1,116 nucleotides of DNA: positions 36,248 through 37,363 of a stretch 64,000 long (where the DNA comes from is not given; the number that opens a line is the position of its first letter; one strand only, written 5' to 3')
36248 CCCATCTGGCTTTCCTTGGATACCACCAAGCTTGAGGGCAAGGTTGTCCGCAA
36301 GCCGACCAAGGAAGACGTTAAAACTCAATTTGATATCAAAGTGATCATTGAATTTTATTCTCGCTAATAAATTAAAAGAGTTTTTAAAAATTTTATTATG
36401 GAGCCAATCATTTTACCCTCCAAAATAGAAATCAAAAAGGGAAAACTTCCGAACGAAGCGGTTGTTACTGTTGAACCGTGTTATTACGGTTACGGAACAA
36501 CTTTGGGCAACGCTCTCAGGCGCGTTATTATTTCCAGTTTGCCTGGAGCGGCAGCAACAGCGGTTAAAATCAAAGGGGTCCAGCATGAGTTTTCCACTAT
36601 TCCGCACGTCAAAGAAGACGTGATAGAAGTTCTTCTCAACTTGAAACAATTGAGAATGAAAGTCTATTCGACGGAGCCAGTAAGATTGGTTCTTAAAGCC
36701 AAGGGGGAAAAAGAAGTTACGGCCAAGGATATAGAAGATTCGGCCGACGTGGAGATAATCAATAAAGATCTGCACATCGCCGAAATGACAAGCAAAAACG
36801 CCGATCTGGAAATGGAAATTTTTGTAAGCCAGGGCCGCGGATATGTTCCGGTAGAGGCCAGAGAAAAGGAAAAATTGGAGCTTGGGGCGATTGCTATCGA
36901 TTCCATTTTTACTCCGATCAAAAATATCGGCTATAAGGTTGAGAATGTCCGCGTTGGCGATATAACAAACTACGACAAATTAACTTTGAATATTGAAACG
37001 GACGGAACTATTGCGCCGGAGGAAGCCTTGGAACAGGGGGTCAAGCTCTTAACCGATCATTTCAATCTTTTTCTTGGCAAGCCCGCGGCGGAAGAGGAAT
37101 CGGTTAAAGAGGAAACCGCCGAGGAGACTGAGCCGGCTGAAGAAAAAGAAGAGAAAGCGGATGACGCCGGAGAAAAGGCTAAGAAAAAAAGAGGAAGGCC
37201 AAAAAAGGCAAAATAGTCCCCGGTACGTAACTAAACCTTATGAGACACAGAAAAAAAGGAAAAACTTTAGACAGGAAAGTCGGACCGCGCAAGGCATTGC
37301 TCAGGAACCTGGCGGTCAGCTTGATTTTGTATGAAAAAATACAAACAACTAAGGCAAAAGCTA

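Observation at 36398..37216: RNA polymerase alpha subunit lacks the C-terminal domain and instead ends in an acidic linker plus AT-hook (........)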

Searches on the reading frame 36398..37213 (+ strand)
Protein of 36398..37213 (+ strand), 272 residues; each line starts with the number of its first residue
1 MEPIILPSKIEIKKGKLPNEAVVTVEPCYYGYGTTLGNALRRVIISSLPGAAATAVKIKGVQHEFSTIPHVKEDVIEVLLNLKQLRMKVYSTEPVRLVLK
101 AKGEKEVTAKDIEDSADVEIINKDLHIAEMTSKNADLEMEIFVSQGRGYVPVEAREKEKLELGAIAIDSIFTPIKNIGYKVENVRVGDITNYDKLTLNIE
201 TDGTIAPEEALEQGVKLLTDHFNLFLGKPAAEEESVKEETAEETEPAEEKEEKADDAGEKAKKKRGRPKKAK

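Call 3: search_protein_families(library=pfam, proteins=[window:36398-37213:+], max_evalue=1)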
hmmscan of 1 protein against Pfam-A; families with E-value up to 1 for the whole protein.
window:36398-37213:+ (272 aa): 4 families
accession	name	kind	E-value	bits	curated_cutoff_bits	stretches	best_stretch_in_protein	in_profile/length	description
PF01000.31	RNA_pol_A_bac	-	4.8e-34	117.6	33.9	1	56-172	1-119/119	RNA polymerase Rpb3/RpoA insert domain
PF01193.29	RNA_pol_L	-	7e-23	80.6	24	1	27-222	2-74/74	RNA polymerase Rpb3/Rpb11 dimerisation domain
PF13656.11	RNA_pol_L_2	-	0.00016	21.8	27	1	193-225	40-72/75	RNA polymerase Rpb3/Rpb11 dimerisation domain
PF21122.3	KA1_BRSK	-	0.017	15.6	27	1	67-124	20-77/113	BRSK1/2 KA1 domain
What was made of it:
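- On Bacterial DNA-directed RNA polymerase subunit alpha (RpoA, TIGR02027): PF01193 E=7e-23 (residues 27-222) and PF01000 E=5e-34 (56-172), call 3.
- Pfam's AT_hook model did not report the motif at E<=1 (call 3), which is expected for a 13-residue motif.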

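Call 4: search_protein_families(library=ncbifam, proteins=[window:36398-37213:+], max_evalue=1)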
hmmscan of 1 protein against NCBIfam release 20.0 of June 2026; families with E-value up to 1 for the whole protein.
window:36398-37213:+ (272 aa): 10 families
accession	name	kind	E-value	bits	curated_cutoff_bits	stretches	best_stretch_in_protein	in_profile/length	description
NF003519.0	PRK05182.2-5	equivalog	6.2e-87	291.5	277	1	3-251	3-254/320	DNA-directed RNA polymerase subunit alpha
NF003513.0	PRK05182.1-2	equivalog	3.8e-81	272.6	302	1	4-242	9-247/338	DNA-directed RNA polymerase subunit alpha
TIGR02027.1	rpoA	equivalog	1.9e-80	270.2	227.8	1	22-251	3-231/298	DNA-directed RNA polymerase subunit alpha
NF003515.0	PRK05182.2-1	equivalog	6.4e-80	268.7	406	1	23-245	23-242/314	DNA-directed RNA polymerase subunit alpha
NF003516.0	PRK05182.2-2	equivalog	2.3e-74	250.4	353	1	21-244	21-243/315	DNA-directed RNA polymerase subunit alpha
NF003518.0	PRK05182.2-4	equivalog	1.6e-65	221.3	523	1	23-245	21-244/312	DNA-directed RNA polymerase subunit alpha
NF003517.0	PRK05182.2-3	equivalog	3e-65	220.4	356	1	5-244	9-252/344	DNA-directed RNA polymerase subunit alpha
NF003514.0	PRK05182.1-4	equivalog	5.8e-64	215.8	434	1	23-226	21-223/338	DNA-directed RNA polymerase subunit alpha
NF001988.0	PRK00783.1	equivalog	8.5e-08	32.2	153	2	180-226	214-258/266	DNA-directed RNA polymerase subunit D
NF002233.0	PRK01146.1-1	equivalog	0.0012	18.7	79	1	192-225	50-83/92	DNA-directed RNA polymerase subunit L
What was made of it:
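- On Bacterial DNA-directed RNA polymerase subunit alpha (RpoA, TIGR02027): Other PRK05182 sub-models fall below their cut-offs because the CTD part is missing (call 4).
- Closest known: Archaeal RpoD / eukaryotic Rpb3. Different: The archaeal subunit D model NF001988 scores only 32 bits against a cut-off of 153 (call 4).
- Checked: NCBIfam rpoA equivalogs match only profile positions ~3-254 of ~300-340; TIGR02027 scores 270 bits against a cut-off of 228 (call 4).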

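Call 5: search_solved_structures(query=window:36398-37213:+, show_alignments=2)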
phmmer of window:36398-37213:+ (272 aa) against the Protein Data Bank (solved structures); distinct sequences matched with E-value up to 0.001: 60.
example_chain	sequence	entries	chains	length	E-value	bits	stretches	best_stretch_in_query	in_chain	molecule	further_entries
6wvj_A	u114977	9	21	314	2.3e-66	227.2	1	23-247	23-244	DNA-directed RNA polymerase subunit alpha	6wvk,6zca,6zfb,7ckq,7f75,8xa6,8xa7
8i23_A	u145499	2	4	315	2.3e-62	214.1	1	24-242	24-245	DNA-directed RNA polymerase subunit alpha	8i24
4oir_A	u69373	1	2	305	2.5e-60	207.4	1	24-254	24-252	DNA-directed RNA polymerase subunit alpha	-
4mq9_A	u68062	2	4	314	2.7e-60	207.3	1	24-254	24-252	DNA-directed RNA polymerase subunit alpha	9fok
1iw7_A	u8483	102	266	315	2.7e-60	207.3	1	24-254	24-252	RNA polymerase alpha subunit | DNA-directed RNA polymerase alpha chain | DNA-directed RNA polymerase subunit alpha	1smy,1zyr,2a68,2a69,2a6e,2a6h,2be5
7l7b_A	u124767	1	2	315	2.3e-59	204.2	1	24-249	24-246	DNA-directed RNA polymerase subunit alpha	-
1i6v_A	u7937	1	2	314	1.2e-58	201.9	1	24-250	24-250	DNA-DIRECTED RNA POLYMERASE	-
8x6f_A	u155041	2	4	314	1.7e-58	201.4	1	23-247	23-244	DNA-directed RNA polymerase subunit alpha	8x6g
5tjg_A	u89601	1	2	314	2.6e-58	200.8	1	24-250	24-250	DNA-directed RNA polymerase subunit alpha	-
1l9u_A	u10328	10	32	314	2.9e-58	200.6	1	24-250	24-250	RNA POLYMERASE, ALPHA SUBUNIT | DNA-directed RNA polymerase alpha chain | DNA-directed RNA polymerase subunit alpha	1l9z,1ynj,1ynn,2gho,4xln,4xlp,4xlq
1hqm_A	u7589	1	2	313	3.3e-58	200.4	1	24-250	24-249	DNA-directed RNA polymerase subunit alpha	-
7ye1_A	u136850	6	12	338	1.7e-56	194.8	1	4-244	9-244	DNA-directed RNA polymerase subunit alpha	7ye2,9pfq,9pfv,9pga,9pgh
7xya_A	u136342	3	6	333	1.4e-54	188.6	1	19-246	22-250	DNA-directed RNA polymerase subunit alpha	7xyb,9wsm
7f0r_A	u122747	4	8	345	1.6e-54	188.4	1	19-246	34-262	DNA-directed RNA polymerase subunit alpha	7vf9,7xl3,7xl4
9n9p_A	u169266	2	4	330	8.1e-54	186.1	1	25-233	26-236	DNA-directed RNA polymerase subunit alpha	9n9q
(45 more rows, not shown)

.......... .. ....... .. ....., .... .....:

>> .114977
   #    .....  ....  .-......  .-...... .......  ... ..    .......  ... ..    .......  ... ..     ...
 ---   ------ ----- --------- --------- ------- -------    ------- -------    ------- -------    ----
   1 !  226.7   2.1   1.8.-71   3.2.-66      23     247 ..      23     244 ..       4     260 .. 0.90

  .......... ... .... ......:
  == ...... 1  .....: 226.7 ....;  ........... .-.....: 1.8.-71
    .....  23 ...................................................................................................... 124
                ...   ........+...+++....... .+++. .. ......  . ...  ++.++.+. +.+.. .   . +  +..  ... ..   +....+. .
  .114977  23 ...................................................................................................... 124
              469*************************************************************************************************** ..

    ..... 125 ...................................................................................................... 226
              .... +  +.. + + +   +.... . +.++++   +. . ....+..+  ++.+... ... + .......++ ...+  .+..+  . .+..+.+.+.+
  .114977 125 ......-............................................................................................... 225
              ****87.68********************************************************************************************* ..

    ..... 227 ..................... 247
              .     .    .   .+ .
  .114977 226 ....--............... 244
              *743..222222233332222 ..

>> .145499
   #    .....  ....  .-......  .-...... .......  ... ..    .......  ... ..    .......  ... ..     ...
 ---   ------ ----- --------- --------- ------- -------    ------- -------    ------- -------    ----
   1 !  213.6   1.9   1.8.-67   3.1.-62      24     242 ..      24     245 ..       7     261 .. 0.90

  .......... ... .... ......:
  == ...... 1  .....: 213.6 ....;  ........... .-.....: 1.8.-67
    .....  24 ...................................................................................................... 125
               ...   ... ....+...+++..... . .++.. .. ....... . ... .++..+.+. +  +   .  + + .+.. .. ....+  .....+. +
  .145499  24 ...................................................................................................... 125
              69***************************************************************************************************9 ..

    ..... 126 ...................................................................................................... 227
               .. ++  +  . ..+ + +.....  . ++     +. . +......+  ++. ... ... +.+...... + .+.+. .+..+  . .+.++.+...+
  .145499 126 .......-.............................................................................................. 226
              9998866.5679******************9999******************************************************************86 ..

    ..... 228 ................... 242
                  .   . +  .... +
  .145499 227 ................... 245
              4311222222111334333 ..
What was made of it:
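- On Bacterial DNA-directed RNA polymerase subunit alpha (RpoA, TIGR02027): Profile and PDB alignments end at about residue 250 (calls 4, 5).
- Checked: The best solved-structure match is B. subtilis RpoA 6wvj_A, query 23-247 against chain 23-244 of 314, E=2e-66, so the alignment stops where the CTD would begin (call 5).
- Domain architecture: calls 3, 4, 5.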

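Call 6: find_homologous_proteins(query=window:36398-37213:+)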
Query window:36398-37213:+ (272 aa): 8000 proteins with E <= 0.001 among 8000 candidates; the best 120 are listed.
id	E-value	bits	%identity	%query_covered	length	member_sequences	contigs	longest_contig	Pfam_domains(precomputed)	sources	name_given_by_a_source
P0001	2.0e-167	573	100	100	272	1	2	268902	PF01000.32,PF01193.30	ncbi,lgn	-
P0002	3.0e-140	484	85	95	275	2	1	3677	PF01000.32,PF01193.30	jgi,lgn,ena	-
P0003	8.4e-139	479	90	86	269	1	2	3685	PF01000.32,PF01193.30,PF13656.12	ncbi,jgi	jgi:DNA-directed RNA polymerase subunit alpha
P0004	4.4e-138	477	92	84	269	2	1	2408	PF01000.32,PF01193.30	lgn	-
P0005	6.0e-138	476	85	100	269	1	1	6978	PF01000.32,PF01193.30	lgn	-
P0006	6.5e-138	476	83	100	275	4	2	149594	PF01000.32,PF01193.30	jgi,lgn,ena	jgi:DNA-directed RNA polymerase subunit alpha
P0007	3.3e-133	461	81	100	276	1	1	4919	PF01000.32,PF01193.30,PF13656.12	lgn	-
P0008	2.2e-132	458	81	96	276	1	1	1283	PF01000.32,PF01193.30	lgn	-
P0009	5.4e-132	457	80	100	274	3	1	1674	PF01000.32,PF01193.30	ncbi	-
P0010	1.1e-131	456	79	100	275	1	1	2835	PF01000.32,PF01193.30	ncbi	-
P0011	7.0e-131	453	79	100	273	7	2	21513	PF01000.32,PF01193.30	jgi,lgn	-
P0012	7.8e-131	453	84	84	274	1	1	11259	PF01000.32,PF01193.30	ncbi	-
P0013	7.1e-130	450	79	100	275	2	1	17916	PF01000.32,PF01193.30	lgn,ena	-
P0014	1.2e-129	449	84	83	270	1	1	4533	PF01000.32,PF01193.30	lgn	-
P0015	2.5e-129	448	78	100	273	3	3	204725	PF01000.32,PF01193.30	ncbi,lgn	-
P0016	7.1e-129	447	83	84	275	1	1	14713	PF01000.32,PF01193.30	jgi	jgi:DNA-directed RNA polymerase subunit alpha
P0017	1.2e-128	446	78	100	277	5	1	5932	PF01000.32,PF01193.30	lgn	-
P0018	1.2e-128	446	77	100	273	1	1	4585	PF01000.32,PF01193.30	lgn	-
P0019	1.3e-128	446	77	100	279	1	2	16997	PF01000.32,PF01193.30,PF13656.12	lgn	-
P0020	2.7e-128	445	78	100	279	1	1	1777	PF01000.32,PF01193.30,PF13656.12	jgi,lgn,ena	-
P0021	5.5e-128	444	81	86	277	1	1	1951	PF01000.32,PF01193.30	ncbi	-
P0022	1.6e-127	442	77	100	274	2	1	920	PF01000.32,PF01193.30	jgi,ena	-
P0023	2.4e-127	442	77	100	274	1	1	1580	PF01000.32,PF01193.30,PF13656.12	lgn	-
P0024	4.8e-127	441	77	100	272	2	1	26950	PF01000.32,PF01193.30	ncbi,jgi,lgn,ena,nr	ncbi:DNA-directed RNA polymerase subunit alpha [Patescibacteria group bacterium]|nr:DNA-directed RNA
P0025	5.2e-127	441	74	100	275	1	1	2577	PF01000.32,PF01193.30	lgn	-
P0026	1.5e-126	439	77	100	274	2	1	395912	PF01000.32,PF01193.30,PF13656.12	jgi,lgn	jgi:DNA-directed RNA polymerase subunit alpha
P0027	3.1e-126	438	76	100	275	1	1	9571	PF01000.32,PF01193.30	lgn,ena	-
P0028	1.3e-125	436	81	85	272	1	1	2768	PF01000.32,PF01193.30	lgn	-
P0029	1.6e-125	436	77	100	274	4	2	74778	PF01000.32,PF01193.30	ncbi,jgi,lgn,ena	ncbi:MAG: DNA-directed RNA polymerase subunit alpha [Patescibacteria group bacterium]|jgi:DNA-direct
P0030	1.6e-125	436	76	100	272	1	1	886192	PF01000.32,PF01193.30,PF13656.12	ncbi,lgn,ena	-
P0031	1.7e-125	436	75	100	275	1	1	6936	PF01000.32,PF01193.30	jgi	-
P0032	3.3e-125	435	83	84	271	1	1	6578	PF01000.32,PF01193.30,PF13656.12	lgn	-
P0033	5.5e-125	434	75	98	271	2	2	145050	PF01000.32,PF01193.30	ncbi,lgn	-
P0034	1.4e-122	426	75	98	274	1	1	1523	PF01000.32,PF01193.30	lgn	-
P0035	1.2e-120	420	76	97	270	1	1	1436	PF01000.32,PF01193.30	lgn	-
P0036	4.2e-118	411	73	96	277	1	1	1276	PF01000.32,PF01193.30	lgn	-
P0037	7.4e-117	407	72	100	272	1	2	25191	PF01000.32,PF01193.30,PF13656.12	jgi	jgi:DNA-directed RNA polymerase subunit alpha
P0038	3.2e-114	399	69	100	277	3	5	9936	PF01000.32,PF01193.30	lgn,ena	-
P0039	1.6e-112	393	78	83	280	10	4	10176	PF01000.32,PF01193.30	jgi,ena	-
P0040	1.7e-112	393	73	84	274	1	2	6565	PF01000.32,PF01193.30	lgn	-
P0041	1.6e-111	390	74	83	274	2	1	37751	PF01000.32,PF01193.30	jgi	jgi:DNA-directed RNA polymerase subunit alpha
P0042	3.6e-110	386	65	100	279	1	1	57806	PF01000.32,PF01193.30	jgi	-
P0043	3.9e-110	385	67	100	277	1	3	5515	PF01000.32,PF01193.30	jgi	jgi:DNA-directed RNA polymerase subunit alpha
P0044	5.5e-110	385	72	86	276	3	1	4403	PF01000.32,PF01193.30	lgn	-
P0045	1.8e-109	383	67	91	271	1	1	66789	PF01000.32,PF01193.30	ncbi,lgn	-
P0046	2.2e-109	383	66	99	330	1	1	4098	PF01000.32,PF01193.30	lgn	-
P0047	1.7e-108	380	68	100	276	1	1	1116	PF01000.32,PF01193.30,PF13656.12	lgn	-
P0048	4.5e-107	375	74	83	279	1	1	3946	PF01000.32,PF01193.30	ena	-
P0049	6.5e-106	372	70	83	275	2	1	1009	PF01000.32,PF01193.30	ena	-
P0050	6.9e-106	371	71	83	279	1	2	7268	PF01000.32,PF01193.30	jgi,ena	jgi:DNA-directed RNA polymerase subunit alpha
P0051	2.1e-105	370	64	100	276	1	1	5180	PF01000.32,PF01193.30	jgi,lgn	jgi:DNA-directed RNA polymerase subunit alpha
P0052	2.0e-104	367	64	100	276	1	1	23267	PF01000.32,PF01193.30,PF13656.12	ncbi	-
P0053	2.3e-103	363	67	84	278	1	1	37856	PF01000.32,PF01193.30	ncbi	-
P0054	1.3e-101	357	66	90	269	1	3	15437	PF01000.32,PF01193.30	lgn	-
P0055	1.8e-101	357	70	83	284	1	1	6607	PF01000.32,PF01193.30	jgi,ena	jgi:DNA-directed RNA polymerase subunit alpha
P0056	2.9e-101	356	68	83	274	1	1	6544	PF01000.32,PF01193.30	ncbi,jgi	ncbi:MAG: hypothetical protein RLZZ324_1116 [Candidatus Parcubacteria bacterium]|jgi:DNA-directed RN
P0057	5.5e-101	355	65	86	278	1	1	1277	PF01000.32,PF01193.30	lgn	-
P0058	7.5e-101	355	66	92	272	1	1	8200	PF01000.32,PF01193.30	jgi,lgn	jgi:DNA-directed RNA polymerase subunit alpha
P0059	9.1e-101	355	68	84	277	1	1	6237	PF01000.32,PF01193.30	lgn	-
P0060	2.1e-100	354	69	84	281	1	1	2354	PF01000.32,PF01193.30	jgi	jgi:DNA-directed RNA polymerase subunit alpha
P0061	2.6e-100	353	68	84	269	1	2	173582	PF01000.32,PF01193.30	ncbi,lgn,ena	-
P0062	3.3e-100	353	63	94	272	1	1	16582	PF01000.32,PF01193.30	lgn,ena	-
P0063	5.2e-100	352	63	93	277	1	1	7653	PF01000.32,PF01193.30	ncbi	-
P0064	6.1e-100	352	65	85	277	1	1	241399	PF01000.32,PF01193.30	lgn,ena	-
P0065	6.5e-100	352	67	84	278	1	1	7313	PF01000.32,PF01193.30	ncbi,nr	ncbi:DNA-directed RNA polymerase subunit alpha [Candidatus Uhrbacteria bacterium]|nr:DNA-directed RN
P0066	7.1e-100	352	64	89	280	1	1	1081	PF01000.32,PF01193.30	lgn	-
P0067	1.0e-99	351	68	83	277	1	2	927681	PF01000.32,PF01193.30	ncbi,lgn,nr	ncbi:MAG: DNA-directed RNA polymerase subunit alpha [Patescibacteria group bacterium]|nr:DNA-directe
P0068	1.3e-99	351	64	83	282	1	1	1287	PF01000.32,PF01193.30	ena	-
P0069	1.5e-99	351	69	83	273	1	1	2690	PF01000.32,PF01193.30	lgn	-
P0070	1.9e-99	350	64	92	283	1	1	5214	PF01000.32,PF01193.30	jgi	jgi:DNA-directed RNA polymerase subunit alpha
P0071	4.8e-99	349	67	85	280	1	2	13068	PF01000.32,PF01193.30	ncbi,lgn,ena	ncbi:MAG: DNA-directed RNA polymerase subunit alpha [Patescibacteria group bacterium]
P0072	5.4e-99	349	64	92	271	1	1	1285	PF01000.32,PF01193.30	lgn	-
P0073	7.2e-99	348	67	83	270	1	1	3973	PF01000.32,PF01193.30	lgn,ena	-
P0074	9.2e-99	348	64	83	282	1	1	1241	PF01000.32,PF01193.30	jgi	-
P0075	1.4e-98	347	69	84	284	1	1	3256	PF01000.32,PF01193.30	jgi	jgi:DNA-directed RNA polymerase subunit alpha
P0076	2.2e-98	347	66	84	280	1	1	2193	PF01000.32,PF01193.30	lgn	-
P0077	6.0e-98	345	66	84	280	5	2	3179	PF01000.32,PF01193.30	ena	-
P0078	6.1e-98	345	60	99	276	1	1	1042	PF01000.32,PF01193.30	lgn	-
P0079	7.1e-98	345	63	92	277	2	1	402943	PF01000.32,PF01193.30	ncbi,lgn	-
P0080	8.9e-98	345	65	83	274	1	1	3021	PF01000.32,PF01193.30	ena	-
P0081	1.0e-97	345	60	100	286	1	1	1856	PF01000.32,PF01193.30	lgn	-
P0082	1.1e-97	345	66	83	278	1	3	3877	PF01000.32,PF01193.30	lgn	-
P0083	1.1e-97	345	67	82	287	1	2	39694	PF01000.32,PF01193.30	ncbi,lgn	-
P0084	1.2e-97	344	63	100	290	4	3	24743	PF01000.32,PF01193.30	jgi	-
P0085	1.2e-97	344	61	99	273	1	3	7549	PF01000.32,PF01193.30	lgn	-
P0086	1.3e-97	344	66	83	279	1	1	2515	PF01000.32,PF01193.30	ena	-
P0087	1.3e-97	344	67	83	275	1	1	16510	PF01000.32,PF01193.30,PF13656.12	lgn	-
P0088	1.4e-97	344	66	85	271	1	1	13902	PF01000.32,PF01193.30,PF13656.12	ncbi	-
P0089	1.5e-97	344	65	84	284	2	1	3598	PF01000.32,PF01193.30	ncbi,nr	ncbi:MAG TPA: DNA-directed RNA polymerase subunit alpha [Candidatus Binatia bacterium]|nr:DNA-direct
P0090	1.6e-97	344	67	83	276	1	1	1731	PF01000.32,PF01193.30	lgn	-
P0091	1.7e-97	344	62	92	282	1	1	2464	PF01000.32,PF01193.30,PF13656.12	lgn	-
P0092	1.7e-97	344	66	85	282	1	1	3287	PF01000.32,PF01193.30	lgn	-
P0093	1.7e-97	344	66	83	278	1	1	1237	PF01000.32,PF01193.30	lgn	-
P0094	2.1e-97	344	59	100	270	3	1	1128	PF01000.32,PF01193.30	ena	-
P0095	2.4e-97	343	66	83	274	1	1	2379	PF01000.32,PF01193.30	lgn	-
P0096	2.8e-97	343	61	94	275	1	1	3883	PF01000.32,PF01193.30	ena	-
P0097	3.4e-97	343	65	85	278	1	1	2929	PF01000.32,PF01193.30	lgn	-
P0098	3.4e-97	343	61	99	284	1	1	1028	PF01000.32,PF01193.30,PF13656.12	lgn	-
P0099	3.8e-97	343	65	83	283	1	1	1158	PF01000.32,PF01193.30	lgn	-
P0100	4.0e-97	343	65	83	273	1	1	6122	PF01000.32,PF01193.30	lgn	-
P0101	4.8e-97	342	66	83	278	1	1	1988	PF01000.32,PF01193.30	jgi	jgi:DNA-directed RNA polymerase subunit alpha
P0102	4.9e-97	342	67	85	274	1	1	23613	PF01000.32,PF01193.30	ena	-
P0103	7.6e-97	342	58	100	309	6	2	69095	PF01000.32,PF01193.30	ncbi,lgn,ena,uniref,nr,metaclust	ncbi:MAG: DNA-directed RNA polymerase subunit alpha [Candidatus Buchananbacteria bacterium RIFCSPHIG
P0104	9.0e-97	342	64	83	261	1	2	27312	PF01000.32,PF01193.30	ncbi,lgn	-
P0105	9.7e-97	341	68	84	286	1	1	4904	PF01000.32,PF01193.30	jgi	jgi:DNA-directed RNA polymerase subunit alpha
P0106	1.0e-96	341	60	100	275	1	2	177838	PF01000.32,PF01193.30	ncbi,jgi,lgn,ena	ncbi:MAG: DNA-directed RNA polymerase subunit alpha [Patescibacteria group bacterium]|jgi:DNA-direct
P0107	1.1e-96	341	66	83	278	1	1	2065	PF01000.32,PF01193.30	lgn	-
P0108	1.3e-96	341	62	92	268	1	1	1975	PF01000.32,PF01193.30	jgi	jgi:DNA-directed RNA polymerase subunit alpha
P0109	2.1e-96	340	66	83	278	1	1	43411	PF01000.32,PF01193.30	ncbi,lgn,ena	-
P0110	2.2e-96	340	63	85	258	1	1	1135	PF01000.32,PF01193.30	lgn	-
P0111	2.3e-96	340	68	83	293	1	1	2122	PF01000.32,PF01193.30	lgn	-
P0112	3.1e-96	340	60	100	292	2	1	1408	PF01000.32,PF01193.30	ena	-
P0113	3.3e-96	340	67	83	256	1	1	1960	PF01000.32,PF01193.30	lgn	-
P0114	3.4e-96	340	66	83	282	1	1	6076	PF01000.32,PF01193.30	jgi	jgi:DNA-directed RNA polymerase subunit alpha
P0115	3.5e-96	340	64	83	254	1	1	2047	PF01000.32,PF01193.30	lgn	-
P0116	3.6e-96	340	61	90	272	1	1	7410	PF01000.32,PF01193.30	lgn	-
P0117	4.0e-96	339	58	96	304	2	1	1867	PF01000.32,PF01193.30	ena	-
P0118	4.5e-96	339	66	84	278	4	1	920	PF01000.32,PF01193.30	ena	-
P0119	4.8e-96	339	65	83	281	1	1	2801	PF01000.32,PF01193.30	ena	-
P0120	5.1e-96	339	66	83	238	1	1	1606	PF01000.32,PF01193.30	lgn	-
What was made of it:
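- All 120 nearest clusters are 238-330 aa without a CTD (call 6).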
